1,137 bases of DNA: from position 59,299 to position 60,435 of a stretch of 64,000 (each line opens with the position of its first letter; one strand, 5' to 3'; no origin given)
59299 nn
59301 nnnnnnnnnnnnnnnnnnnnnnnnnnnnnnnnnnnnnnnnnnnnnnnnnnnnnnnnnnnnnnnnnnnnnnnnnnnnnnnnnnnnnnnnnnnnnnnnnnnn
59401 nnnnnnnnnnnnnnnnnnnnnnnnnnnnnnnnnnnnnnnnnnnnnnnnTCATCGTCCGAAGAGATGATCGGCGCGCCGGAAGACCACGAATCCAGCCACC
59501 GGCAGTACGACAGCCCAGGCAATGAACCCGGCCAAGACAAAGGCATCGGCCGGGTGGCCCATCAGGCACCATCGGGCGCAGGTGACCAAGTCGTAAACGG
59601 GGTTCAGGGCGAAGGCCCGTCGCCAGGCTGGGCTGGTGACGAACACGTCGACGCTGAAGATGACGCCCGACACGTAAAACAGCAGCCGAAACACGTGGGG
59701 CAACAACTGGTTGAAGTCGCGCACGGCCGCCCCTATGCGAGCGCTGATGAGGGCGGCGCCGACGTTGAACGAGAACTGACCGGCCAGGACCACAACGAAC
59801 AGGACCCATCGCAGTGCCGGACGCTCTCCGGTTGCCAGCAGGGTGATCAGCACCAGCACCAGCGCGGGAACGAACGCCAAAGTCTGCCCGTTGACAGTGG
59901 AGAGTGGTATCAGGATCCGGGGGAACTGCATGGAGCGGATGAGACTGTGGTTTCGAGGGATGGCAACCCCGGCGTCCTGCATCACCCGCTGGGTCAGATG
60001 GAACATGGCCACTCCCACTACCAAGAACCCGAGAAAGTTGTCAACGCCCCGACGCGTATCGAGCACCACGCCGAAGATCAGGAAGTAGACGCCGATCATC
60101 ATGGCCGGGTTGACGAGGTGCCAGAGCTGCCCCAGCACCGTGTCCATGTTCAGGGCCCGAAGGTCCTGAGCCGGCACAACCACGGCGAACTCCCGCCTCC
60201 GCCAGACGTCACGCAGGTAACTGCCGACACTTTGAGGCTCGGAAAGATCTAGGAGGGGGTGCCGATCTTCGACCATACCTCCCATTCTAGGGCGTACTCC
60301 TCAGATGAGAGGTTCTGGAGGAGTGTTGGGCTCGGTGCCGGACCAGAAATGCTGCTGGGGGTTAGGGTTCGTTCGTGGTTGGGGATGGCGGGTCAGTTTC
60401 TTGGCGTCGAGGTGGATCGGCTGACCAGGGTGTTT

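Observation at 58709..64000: A second Wzm/Wzt exporter is co-oriented with the repeat protein and the Calx-like ORF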

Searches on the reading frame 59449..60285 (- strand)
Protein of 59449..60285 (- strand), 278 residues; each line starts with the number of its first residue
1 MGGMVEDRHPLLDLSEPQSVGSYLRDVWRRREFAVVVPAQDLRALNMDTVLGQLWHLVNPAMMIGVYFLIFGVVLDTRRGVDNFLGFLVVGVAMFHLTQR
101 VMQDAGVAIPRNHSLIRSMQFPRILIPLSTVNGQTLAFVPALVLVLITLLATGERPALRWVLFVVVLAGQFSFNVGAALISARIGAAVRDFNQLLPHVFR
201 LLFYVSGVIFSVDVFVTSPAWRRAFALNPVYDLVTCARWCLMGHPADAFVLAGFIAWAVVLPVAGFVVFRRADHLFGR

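Call 5: search_protein_families(library=pfam, proteins=[window:59449-60285:-], max_evalue=0.01)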
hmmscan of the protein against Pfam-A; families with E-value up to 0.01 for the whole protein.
window:59449-60285:- (278 aa): 1 family
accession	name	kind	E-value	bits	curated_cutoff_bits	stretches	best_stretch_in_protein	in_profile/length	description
PF01061.29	ABC2_membrane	-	7e-09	36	26.9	1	48-239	17-208/211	ABC-2 type transporter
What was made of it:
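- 59449..60285 (-): wzm2: ABC-2 permease. The ORF starts at 60285, but the likely start is ATG 60276. Its stop overlaps the wzt2 start (ATGA). Pfam ABC2_membrane E=7e-9 (call 5).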

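Call 13: find_encoding_contigs(protein=window:59449-60285:-, flank=10000, max_places=6)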
Protein window:59449-60285:- (278 aa): no gene with exactly this product is on record in the collection.

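Call 23: find_related_loci(query=window:59449-60285:-, collection=genome_contigs, flank=10000)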
Query window:59449-60285:- (278 aa) in genome_contigs; peptide patterns used: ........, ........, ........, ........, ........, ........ (x = any residue, [..] = any of these).
599 stretches matched a pattern (row limit reached: there are more); 1 encode a relative of the query (tblastn E <= 1e-3); 1 distinct loci.
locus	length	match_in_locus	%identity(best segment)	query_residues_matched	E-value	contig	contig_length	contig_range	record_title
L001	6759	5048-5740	28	8-230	6e-20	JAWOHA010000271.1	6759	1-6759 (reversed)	MAG: Cryobacterium sp. isolate CWP4-1.bin.50 k191_1751376, whole genome shotgun sequence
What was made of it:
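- Tried and rejected: The scan with Wzm2 gave only a 28% relative (call 23).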

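Call 24: find_homologous_proteins(query=window:59449-60285:-)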
Query window:59449-60285:- (278 aa): 706 proteins with E <= 0.001 among 6425 candidates; the best 120 are listed.
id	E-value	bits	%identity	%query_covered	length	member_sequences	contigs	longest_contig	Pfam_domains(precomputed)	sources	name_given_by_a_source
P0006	6.8e-177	605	99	100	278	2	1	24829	PF01061.30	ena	-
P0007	1.8e-127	442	71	98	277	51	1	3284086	PF01061.30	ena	-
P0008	4.4e-124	431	69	97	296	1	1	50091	PF01061.30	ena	-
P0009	4.7e-124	431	70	99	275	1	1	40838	PF01061.30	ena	-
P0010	1.3e-123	430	70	98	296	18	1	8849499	PF01061.30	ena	-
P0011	2.5e-123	429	69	97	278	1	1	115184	PF01061.30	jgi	-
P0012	3.5e-123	428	67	99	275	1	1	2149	PF01061.30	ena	-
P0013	4.7e-123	428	70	96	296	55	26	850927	PF01061.30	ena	-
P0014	9.8e-123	427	68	97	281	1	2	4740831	PF01061.30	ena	-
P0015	9.9e-123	427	68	99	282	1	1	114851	PF01061.30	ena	-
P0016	1.1e-122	427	68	97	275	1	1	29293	PF01061.30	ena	-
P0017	1.2e-122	427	68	99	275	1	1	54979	PF01061.30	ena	-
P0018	1.3e-122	426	69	97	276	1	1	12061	PF01061.30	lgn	-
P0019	1.4e-122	426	70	99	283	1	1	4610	PF01061.30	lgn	-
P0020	1.7e-122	426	71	96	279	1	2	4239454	PF01061.30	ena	-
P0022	2.8e-122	425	70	97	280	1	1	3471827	PF01061.30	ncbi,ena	-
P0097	5.2e-118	411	65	98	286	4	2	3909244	PF01061.30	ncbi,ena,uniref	ncbi:ABC transporter permease [Candidatus Poriferisodalis sp.]|uniref:ABC transporter permease n=1 T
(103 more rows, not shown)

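Call 25: find_encoding_contigs(protein=P0006, flank=10000, max_places=3)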
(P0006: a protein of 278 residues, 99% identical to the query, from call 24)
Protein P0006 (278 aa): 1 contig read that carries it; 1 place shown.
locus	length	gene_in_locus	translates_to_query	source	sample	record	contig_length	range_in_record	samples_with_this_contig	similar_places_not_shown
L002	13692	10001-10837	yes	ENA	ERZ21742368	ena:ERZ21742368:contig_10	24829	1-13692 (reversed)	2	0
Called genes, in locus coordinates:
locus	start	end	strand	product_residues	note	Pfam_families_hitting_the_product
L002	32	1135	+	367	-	-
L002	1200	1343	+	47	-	-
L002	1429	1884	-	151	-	-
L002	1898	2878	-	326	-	PF13011:LZ_Tnp_IS481, PF13384:HTH_23, PF13518:HTH_28, PF13551:HTH_29, PF13565:HTH_32, PF00665:rve, PF13683:rve_3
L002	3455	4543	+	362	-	-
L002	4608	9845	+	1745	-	-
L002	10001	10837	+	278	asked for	PF01061:ABC2_membrane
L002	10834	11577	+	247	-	PF02463:SMC_N (faint), PF00005:ABC_tran, PF13555:AAA_29 (weak), PF13304:AAA_21 (faint)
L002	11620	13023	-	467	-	PF02397:Bac_transf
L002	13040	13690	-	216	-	?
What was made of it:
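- The linkage is kept in the sister strain (call 25).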

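Call 26: find_encoding_contigs(protein=P0007, flank=10000, max_places=3)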
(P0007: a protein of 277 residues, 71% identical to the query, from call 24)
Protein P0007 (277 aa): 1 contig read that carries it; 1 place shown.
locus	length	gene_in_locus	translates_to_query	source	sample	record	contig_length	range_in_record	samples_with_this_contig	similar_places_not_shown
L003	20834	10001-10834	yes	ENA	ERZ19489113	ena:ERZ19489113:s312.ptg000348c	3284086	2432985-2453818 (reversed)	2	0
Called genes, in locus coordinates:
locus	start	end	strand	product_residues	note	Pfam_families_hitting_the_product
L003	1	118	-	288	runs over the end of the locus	PF00561:Abhydrolase_1, PF12146:Hydrolase_4, PF12697:Abhydrolase_6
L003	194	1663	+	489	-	PF00083:Sugar_tr (weak), PF07690:MFS_1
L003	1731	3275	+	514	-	PF00561:Abhydrolase_1, PF08386:Abhydrolase_4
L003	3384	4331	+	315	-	PF00291:PALP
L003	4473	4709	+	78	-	PF00830:Ribosomal_L28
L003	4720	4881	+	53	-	PF00471:Ribosomal_L33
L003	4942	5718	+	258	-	PF23023:Anti-Pycsar_Apyc1 (weak), PF00753:Lactamase_B, PF12706:Lactamase_B_2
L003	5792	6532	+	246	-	PF01138:RNase_PH, PF03725:RNase_PH_C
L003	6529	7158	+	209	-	PF01725:Ham1p_like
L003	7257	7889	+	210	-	PF00574:CLP_protease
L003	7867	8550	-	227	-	PF00834:Ribul_P_3_epim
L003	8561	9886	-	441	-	PF04932:Wzy_C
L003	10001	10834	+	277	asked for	PF01061:ABC2_membrane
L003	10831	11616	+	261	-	PF02463:SMC_N (faint), PF13555:AAA_29 (faint), PF00005:ABC_tran, PF13304:AAA_21 (faint)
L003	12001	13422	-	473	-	PF02720:DUF222, PF01844:HNH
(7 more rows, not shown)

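Call 27: find_encoding_contigs(protein=P0022, flank=10000, max_places=2)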
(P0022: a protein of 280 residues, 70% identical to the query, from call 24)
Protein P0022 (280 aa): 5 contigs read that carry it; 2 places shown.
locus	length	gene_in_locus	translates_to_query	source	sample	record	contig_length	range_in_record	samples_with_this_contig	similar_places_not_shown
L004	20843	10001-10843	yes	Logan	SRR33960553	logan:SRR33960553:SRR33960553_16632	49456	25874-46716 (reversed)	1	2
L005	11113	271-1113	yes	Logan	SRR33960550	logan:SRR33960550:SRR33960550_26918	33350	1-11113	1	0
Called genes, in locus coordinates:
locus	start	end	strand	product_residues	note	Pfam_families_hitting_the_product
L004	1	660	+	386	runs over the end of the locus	PF00581:Rhodanese, PF00899:ThiF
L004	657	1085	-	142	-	-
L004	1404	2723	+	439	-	PF01943:Polysacc_synt (weak)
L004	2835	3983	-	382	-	PF20706:GT4-conflict, PF00534:Glycos_transf_1, PF13692:Glyco_trans_1_4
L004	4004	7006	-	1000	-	PF13641:Glyco_tranf_2_3 (faint), PF00535:Glycos_transf_2, PF10111:Glyco_tranf_2_2, PF02709:Glyco_transf_7C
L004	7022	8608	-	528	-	-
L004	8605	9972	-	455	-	PF04932:Wzy_C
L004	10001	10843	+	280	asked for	PF01061:ABC2_membrane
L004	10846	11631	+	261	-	PF02463:SMC_N (faint), PF00005:ABC_tran, PF13304:AAA_21 (faint)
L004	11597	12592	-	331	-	PF00535:Glycos_transf_2, PF13506:Glyco_transf_21 (weak), PF13641:Glyco_tranf_2_3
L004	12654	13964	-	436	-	PF02397:Bac_transf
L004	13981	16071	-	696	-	PF08486:SpoIID, PF00395:SLH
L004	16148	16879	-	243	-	PF13641:Glyco_tranf_2_3, PF00535:Glycos_transf_2, PF10111:Glyco_tranf_2_2 (weak)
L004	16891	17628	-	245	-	PF00005:ABC_tran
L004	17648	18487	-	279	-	PF01061:ABC2_membrane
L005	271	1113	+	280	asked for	PF01061:ABC2_membrane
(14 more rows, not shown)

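Call 28: find_encoding_contigs(protein=P0097, flank=10000, max_places=2)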
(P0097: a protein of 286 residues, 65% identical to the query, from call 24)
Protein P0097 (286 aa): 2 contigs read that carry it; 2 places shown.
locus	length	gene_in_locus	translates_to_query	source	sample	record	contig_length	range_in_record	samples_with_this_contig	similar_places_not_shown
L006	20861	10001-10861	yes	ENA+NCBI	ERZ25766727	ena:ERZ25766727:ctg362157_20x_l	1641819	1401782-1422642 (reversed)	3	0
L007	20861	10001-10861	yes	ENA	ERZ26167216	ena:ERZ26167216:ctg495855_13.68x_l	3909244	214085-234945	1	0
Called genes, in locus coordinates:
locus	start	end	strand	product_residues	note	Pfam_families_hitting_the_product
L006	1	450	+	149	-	-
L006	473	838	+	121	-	PF18480:DUF5615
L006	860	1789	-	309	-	PF13816:Dehydratase_hem, PF13826:Monooxy_af470-like (faint)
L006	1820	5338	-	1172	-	PF01558:POR, PF20169:DUF6537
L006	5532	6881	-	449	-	PF00083:Sugar_tr (faint), PF07690:MFS_1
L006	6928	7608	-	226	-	-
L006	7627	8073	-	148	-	-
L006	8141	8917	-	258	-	PF00106:adh_short, PF01370:Epimerase (weak), PF08659:KR, PF13561:adh_short_C2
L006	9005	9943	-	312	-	PF05721:PhyH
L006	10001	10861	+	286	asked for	PF01061:ABC2_membrane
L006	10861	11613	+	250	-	PF00005:ABC_tran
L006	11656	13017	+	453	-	PF00296:Bac_luciferase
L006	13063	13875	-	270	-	PF00106:adh_short, PF13561:adh_short_C2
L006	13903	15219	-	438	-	PF20510:HgmA_N, PF04209:HgmA_C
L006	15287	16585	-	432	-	PF07690:MFS_1, PF00083:Sugar_tr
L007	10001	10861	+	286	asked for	PF01061:ABC2_membrane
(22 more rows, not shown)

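Call 29: find_encoding_contigs(protein=P0011, flank=10000, max_places=2)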
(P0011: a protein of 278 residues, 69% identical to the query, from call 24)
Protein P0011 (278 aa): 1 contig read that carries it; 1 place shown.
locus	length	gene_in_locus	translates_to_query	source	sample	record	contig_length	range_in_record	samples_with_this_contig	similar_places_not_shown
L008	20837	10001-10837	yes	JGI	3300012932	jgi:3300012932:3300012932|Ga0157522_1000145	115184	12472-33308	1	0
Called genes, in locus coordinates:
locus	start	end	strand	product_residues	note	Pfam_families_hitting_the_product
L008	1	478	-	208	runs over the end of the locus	-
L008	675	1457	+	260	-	PF02146:SIR2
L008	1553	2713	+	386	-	PF00581:Rhodanese, PF00899:ThiF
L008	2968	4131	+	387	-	-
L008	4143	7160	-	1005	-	PF00535:Glycos_transf_2, PF10111:Glyco_tranf_2_2 (weak), PF02709:Glyco_transf_7C, PF00535:Glycos_transf_2 (weak)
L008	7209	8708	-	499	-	-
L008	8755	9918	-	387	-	PF04932:Wzy_C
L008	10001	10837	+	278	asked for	PF01061:ABC2_membrane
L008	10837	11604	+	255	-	PF00005:ABC_tran, PF13555:AAA_29 (weak), PF13304:AAA_21 (faint)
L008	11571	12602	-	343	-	PF00535:Glycos_transf_2, PF13641:Glyco_tranf_2_3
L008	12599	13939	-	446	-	PF02397:Bac_transf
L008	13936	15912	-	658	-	PF08486:SpoIID, PF00395:SLH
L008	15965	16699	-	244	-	PF00005:ABC_tran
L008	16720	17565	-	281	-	PF01061:ABC2_membrane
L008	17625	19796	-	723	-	PF00395:SLH (faint), PF00722:Glyco_hydro_16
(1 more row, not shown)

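Call 33: search_protein_families(library=pfam, proteins=[L002:3455-4543:+, L002:32-1135:+], max_evalue=1)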
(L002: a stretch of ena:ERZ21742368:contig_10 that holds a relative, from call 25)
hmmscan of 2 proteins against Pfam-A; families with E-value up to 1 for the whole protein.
L002:3455-4543:+ (362 aa): 0 families

L002:32-1135:+ (367 aa): 0 families

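Call 45: search_protein_families(library=ncbifam, proteins=[window:59449-60285:-], max_evalue=0.001)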
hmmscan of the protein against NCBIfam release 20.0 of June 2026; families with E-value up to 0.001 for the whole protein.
window:59449-60285:- (278 aa): 2 families
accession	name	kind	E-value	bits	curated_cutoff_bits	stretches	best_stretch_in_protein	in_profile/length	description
NF050109.1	galactan_ABC_perm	equivalog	8.3e-15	55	380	1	24-269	14-261/272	galactan export ABC transporter permease subunit Wzm/RfbD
NF011648.0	PRK15066.1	subfamily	1.6e-05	24.6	225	1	56-255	28-233/257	ABC transporter permease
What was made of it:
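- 59449..60285 (-): NCBIfam galactan Wzm/RfbD E=8e-15, below cut-off (call 45).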

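Call 47: find_related_loci(query=A4, collection=metagenome_contigs, flank=6000)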
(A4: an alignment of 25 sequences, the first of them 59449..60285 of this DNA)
Query A4 (278 aa) in metagenome_contigs; peptide patterns used: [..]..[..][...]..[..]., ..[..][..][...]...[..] (x = any residue, [..] = any of these).
190 stretches matched a pattern; 18 encode a relative of the query (tblastn E <= 1e-3); 18 distinct loci.
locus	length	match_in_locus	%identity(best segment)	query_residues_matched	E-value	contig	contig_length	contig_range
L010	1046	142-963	66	5-277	1e-135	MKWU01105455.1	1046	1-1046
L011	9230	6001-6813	66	7-277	2e-123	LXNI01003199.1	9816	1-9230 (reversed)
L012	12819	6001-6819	70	5-277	3e-121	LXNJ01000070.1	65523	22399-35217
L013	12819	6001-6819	70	5-277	1e-120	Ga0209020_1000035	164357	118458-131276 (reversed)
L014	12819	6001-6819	70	5-277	3e-120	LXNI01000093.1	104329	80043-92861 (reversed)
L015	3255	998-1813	68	6-277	4e-114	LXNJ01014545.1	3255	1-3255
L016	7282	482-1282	60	11-277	5e-107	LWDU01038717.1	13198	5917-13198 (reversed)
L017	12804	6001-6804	57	10-277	2e-104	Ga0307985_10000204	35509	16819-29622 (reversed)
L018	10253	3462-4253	59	14-277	1e-104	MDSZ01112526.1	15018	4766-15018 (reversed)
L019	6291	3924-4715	59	14-277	2e-104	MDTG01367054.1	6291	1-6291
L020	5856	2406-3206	59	11-277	9e-102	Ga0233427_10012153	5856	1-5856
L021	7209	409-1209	59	11-277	9e-102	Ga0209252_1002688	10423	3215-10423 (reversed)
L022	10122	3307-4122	53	6-277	3e-96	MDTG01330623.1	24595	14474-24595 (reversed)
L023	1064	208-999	53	14-277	4e-97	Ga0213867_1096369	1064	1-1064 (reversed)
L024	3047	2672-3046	66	11-135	1e-53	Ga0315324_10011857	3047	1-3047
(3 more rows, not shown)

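Call 53: search_protein_families(library=pfam, proteins=[L002:3455-4543:+], max_evalue=10)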
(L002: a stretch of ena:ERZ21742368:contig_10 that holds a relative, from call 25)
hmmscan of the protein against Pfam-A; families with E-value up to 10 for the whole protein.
L002:3455-4543:+ (362 aa): 0 families

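Call 90: search_protein_families(library=padloc, proteins=[window:59449-60285:-], max_evalue=0.001)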
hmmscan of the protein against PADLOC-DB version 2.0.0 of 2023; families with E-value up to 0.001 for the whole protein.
window:59449-60285:- (278 aa): 0 families
